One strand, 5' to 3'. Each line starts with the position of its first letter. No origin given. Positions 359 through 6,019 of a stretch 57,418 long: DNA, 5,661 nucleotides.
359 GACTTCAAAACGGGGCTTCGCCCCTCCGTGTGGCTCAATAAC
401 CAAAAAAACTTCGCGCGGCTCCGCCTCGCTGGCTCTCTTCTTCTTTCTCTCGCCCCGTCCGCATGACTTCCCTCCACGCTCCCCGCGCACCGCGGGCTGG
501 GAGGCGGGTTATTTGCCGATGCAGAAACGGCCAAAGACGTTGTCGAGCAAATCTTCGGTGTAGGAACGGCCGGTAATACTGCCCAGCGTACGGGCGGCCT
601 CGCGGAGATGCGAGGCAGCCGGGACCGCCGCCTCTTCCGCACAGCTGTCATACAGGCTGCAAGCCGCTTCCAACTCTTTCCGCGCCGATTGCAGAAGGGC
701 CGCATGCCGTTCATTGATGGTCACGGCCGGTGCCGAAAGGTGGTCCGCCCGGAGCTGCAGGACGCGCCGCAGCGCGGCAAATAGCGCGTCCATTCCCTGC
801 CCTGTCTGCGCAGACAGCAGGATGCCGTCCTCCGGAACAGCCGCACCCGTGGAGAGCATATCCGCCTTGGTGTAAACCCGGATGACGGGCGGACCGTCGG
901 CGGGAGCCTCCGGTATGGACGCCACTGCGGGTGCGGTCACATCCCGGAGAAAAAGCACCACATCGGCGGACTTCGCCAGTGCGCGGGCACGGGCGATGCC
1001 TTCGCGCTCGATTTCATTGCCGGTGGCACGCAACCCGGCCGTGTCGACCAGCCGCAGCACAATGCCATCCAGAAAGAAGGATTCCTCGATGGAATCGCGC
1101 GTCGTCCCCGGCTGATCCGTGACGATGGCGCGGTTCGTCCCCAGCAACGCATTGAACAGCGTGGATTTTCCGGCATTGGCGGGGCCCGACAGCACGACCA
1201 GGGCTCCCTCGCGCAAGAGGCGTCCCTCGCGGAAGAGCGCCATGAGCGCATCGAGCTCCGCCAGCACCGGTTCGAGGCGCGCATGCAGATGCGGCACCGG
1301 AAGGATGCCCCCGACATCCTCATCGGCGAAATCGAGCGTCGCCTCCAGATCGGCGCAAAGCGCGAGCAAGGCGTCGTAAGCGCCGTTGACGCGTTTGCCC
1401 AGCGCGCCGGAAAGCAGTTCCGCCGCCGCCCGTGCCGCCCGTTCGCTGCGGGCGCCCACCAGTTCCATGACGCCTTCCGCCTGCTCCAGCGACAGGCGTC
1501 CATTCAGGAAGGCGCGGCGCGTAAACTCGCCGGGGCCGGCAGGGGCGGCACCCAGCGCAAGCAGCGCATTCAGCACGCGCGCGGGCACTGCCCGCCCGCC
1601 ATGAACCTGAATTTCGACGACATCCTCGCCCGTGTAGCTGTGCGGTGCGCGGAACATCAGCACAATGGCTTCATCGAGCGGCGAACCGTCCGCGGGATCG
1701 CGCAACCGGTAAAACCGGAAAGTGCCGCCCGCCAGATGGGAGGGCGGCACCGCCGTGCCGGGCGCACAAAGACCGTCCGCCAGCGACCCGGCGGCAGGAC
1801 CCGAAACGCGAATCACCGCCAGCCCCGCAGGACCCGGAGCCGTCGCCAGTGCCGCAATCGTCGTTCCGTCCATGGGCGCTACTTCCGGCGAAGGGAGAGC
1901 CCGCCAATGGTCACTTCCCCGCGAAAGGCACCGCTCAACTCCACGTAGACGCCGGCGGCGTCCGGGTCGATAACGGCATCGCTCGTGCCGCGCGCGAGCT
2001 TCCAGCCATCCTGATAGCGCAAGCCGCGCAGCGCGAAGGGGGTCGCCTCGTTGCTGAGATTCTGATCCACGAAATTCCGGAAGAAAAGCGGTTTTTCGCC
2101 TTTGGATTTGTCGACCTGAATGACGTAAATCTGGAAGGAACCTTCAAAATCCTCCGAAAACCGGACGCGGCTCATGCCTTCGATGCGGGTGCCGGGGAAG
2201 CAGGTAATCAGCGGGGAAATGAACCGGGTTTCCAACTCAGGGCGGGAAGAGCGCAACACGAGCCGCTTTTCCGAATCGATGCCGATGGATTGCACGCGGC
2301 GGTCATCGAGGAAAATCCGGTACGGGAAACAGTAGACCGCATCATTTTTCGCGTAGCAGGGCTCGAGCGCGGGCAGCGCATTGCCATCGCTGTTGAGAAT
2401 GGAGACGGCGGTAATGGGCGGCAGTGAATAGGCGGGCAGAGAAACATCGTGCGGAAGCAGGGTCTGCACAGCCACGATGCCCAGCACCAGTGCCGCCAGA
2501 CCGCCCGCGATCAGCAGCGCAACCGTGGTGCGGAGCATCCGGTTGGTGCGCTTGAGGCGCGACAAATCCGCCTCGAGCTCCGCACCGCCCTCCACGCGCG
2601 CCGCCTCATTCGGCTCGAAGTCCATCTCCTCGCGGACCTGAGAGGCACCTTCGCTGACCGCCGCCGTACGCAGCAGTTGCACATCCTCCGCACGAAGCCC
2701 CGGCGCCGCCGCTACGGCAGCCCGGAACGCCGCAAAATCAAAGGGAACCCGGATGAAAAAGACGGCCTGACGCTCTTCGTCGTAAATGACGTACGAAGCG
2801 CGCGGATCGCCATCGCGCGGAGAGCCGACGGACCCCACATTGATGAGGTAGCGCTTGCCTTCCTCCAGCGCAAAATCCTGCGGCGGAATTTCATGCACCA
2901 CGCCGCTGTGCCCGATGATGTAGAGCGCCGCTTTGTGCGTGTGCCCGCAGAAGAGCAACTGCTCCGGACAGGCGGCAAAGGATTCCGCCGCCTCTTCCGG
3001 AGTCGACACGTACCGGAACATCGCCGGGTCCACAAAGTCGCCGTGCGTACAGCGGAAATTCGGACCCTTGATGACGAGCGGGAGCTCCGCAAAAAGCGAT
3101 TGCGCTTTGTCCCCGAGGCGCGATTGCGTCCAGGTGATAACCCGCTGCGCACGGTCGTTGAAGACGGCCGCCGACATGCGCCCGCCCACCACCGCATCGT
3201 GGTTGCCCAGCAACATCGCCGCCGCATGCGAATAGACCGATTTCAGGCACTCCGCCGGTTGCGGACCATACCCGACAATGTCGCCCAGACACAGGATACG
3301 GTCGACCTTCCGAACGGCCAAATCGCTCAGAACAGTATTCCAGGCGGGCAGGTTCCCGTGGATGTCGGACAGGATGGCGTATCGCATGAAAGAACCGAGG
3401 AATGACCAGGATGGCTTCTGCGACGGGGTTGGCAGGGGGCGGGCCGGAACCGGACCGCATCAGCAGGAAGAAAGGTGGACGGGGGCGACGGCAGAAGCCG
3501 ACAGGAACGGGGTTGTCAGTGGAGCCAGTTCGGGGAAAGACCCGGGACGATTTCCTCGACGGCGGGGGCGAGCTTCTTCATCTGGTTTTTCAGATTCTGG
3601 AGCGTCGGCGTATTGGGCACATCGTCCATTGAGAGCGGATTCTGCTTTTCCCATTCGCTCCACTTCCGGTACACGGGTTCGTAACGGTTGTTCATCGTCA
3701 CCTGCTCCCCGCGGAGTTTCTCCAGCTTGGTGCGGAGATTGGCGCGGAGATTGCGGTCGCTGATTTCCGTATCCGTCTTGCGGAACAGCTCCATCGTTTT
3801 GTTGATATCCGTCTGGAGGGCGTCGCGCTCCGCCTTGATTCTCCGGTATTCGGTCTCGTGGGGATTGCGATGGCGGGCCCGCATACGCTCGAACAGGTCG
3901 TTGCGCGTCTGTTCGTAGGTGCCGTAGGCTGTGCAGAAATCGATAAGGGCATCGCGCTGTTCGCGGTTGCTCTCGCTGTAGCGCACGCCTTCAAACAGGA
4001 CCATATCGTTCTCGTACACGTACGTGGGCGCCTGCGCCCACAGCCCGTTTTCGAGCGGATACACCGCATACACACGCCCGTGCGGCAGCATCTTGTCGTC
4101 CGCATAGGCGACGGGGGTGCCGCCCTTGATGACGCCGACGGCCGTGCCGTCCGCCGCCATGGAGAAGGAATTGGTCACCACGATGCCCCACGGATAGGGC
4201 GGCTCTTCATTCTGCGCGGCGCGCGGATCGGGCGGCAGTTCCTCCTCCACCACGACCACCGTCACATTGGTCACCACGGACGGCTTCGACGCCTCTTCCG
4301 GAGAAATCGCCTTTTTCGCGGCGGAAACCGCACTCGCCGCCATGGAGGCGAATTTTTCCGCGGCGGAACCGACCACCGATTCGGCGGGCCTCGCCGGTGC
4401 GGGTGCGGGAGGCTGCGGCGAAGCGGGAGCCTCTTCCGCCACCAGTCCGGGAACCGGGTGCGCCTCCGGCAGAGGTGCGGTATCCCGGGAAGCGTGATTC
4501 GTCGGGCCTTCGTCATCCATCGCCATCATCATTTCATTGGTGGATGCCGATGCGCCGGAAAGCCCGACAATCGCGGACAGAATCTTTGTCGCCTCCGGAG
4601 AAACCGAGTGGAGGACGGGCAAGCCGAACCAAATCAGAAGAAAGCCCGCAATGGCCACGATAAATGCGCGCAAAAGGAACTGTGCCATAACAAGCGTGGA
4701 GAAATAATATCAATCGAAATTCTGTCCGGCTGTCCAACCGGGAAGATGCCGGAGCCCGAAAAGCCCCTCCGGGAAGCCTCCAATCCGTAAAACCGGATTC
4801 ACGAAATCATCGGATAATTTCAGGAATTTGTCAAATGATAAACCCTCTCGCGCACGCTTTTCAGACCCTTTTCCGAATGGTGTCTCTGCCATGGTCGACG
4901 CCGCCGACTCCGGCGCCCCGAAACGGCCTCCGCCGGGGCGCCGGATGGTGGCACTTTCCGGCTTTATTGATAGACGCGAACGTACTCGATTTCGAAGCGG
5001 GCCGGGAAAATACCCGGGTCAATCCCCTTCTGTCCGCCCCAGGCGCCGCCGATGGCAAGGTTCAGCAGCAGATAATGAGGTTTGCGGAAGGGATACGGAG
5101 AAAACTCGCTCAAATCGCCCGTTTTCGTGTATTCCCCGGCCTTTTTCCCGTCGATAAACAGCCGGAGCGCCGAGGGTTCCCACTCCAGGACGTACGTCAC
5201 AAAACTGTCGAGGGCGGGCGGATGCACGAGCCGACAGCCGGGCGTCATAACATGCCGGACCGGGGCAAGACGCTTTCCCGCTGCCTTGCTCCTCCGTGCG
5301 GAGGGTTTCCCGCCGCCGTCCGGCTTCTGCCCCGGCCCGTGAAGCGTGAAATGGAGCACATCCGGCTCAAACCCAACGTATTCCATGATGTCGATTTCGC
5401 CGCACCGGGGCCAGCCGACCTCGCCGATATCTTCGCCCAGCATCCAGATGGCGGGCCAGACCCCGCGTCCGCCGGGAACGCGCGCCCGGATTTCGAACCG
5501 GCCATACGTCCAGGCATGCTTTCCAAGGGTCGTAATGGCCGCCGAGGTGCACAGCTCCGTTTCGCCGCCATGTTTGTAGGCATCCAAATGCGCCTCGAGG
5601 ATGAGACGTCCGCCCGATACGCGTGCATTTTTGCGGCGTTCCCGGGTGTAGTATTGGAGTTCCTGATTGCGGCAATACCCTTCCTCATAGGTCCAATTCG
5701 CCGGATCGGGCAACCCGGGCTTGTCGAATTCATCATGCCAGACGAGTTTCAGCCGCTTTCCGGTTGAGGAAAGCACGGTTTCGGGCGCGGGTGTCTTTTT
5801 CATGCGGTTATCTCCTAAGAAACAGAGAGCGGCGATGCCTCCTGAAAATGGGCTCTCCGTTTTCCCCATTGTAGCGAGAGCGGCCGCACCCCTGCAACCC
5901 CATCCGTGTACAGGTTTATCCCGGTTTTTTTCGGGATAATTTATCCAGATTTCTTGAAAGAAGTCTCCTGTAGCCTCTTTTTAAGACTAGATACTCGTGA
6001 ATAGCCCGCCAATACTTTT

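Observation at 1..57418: A dense family of mosaic intergenic repeats built from shuffled short modules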

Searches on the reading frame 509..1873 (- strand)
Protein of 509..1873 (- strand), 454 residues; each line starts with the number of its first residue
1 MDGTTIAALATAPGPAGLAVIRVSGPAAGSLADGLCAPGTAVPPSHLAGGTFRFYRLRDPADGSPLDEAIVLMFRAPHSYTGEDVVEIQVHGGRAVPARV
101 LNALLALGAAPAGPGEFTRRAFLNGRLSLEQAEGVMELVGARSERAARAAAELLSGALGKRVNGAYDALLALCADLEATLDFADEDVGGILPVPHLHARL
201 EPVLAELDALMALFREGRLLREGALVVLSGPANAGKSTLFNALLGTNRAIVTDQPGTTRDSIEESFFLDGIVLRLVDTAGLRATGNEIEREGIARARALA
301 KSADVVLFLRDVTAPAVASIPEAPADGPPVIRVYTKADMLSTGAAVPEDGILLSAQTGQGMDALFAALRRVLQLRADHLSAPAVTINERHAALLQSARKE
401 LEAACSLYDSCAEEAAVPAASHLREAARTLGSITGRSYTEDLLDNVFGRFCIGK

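Call 9: search_protein_families(library=pfam, proteins=[window:509-1873:-])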
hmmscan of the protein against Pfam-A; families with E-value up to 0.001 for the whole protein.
window:509-1873:- (454 aa): 5 families
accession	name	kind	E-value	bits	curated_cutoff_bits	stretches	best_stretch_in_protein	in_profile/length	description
PF12631.12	MnmE_helical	-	3.9e-43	148.5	40.1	1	129-451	1-211/211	MnmE helical domain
PF10396.14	TrmE_N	-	1.6e-37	128.7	29.8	1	5-126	1-117/117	GTP-binding protein TrmE N-terminus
PF01926.29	MMR_HSR1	-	1.7e-20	73.7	21.9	1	226-313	2-85/113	50S ribosome-binding GTPase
PF02421.24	FeoB_N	-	1.4e-08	34.9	27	1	226-313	3-89/156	Ferrous iron transport protein B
PF00350.29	Dynamin_N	-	0.00074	20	27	0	226-257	1-32/168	Dynamin family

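Call 11: find_encoding_contigs(protein=window:509-1873:-, flank=10000, max_places=6)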
Protein window:509-1873:- (454 aa): 5 contigs read that carry it; 3 places shown.
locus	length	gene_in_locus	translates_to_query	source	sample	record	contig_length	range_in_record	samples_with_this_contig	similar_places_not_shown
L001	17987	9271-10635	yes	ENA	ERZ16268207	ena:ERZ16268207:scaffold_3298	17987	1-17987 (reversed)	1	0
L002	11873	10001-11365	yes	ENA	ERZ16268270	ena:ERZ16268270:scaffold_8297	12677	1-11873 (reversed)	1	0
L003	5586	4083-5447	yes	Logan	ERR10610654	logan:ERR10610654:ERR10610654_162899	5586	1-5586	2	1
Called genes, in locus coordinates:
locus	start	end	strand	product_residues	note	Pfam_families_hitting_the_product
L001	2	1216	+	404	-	?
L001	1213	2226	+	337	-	-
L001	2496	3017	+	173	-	-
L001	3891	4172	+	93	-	-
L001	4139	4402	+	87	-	-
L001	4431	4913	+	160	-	-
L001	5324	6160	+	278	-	PF03935:SKN1_KRE6_Sbg1 (weak), PF00722:Glyco_hydro_16, PF26113:GH16_XgeA, PF00722:Glyco_hydro_16 (weak)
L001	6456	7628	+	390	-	-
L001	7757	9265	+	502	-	PF00149:Metallophos, PF12850:Metallophos_2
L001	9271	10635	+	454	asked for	PF10396:TrmE_N, PF12631:MnmE_helical, PF01926:MMR_HSR1, PF02421:FeoB_N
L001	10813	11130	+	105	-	-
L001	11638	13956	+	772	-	-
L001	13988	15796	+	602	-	-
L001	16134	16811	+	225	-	PF00657:Lipase_GDSL, PF13472:Lipase_GDSL_2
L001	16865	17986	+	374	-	?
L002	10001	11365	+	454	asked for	PF10396:TrmE_N, PF12631:MnmE_helical, PF01926:MMR_HSR1, PF02421:FeoB_N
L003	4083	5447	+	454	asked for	PF10396:TrmE_N, PF12631:MnmE_helical, PF01926:MMR_HSR1, PF02421:FeoB_N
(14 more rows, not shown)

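Call 56: search_protein_families(library=pfam, max_evalue=0.01, proteins=[L001:11638-13956:+, L001:13988-15796:+])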
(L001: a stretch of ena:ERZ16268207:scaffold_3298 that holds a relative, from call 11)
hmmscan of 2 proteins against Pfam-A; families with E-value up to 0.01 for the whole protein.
L001:11638-13956:+ (772 aa): 1 family
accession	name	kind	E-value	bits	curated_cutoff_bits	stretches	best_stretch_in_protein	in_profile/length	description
PF00326.27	Peptidase_S9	-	8.4e-05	22.6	22.6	1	497-544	49-96/213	Prolyl oligopeptidase family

L001:13988-15796:+ (602 aa): 0 families

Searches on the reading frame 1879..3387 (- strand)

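Call 9: search_protein_families(library=pfam, proteins=[window:1879-3387:-])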
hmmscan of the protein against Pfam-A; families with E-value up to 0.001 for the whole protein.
window:1879-3387:- (502 aa): 2 families
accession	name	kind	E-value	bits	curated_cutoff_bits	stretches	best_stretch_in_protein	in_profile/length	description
PF12850.12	Metallophos_2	-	1.4e-17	64.6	27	1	1-205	1-152/154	Calcineurin-like phosphoesterase superfamily domain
PF00149.33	Metallophos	-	1.9e-14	55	21.5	1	1-131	1-168/191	Calcineurin-like phosphoesterase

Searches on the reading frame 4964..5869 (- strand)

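Call 9: search_protein_families(library=pfam, proteins=[window:4964-5869:-])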
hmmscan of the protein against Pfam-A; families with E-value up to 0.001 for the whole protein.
window:4964-5869:- (301 aa): 2 families
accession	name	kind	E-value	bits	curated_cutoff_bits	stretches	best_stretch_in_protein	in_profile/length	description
PF00722.28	Glyco_hydro_16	-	1.6e-17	64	22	2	107-182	29-95/175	Glycosyl hydrolases family 16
PF03935.22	SKN1_KRE6_Sbg1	-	2.7e-08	33.1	30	1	30-146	107-224/501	Beta-glucan synthesis-associated protein SKN1/KRE6/Sbg1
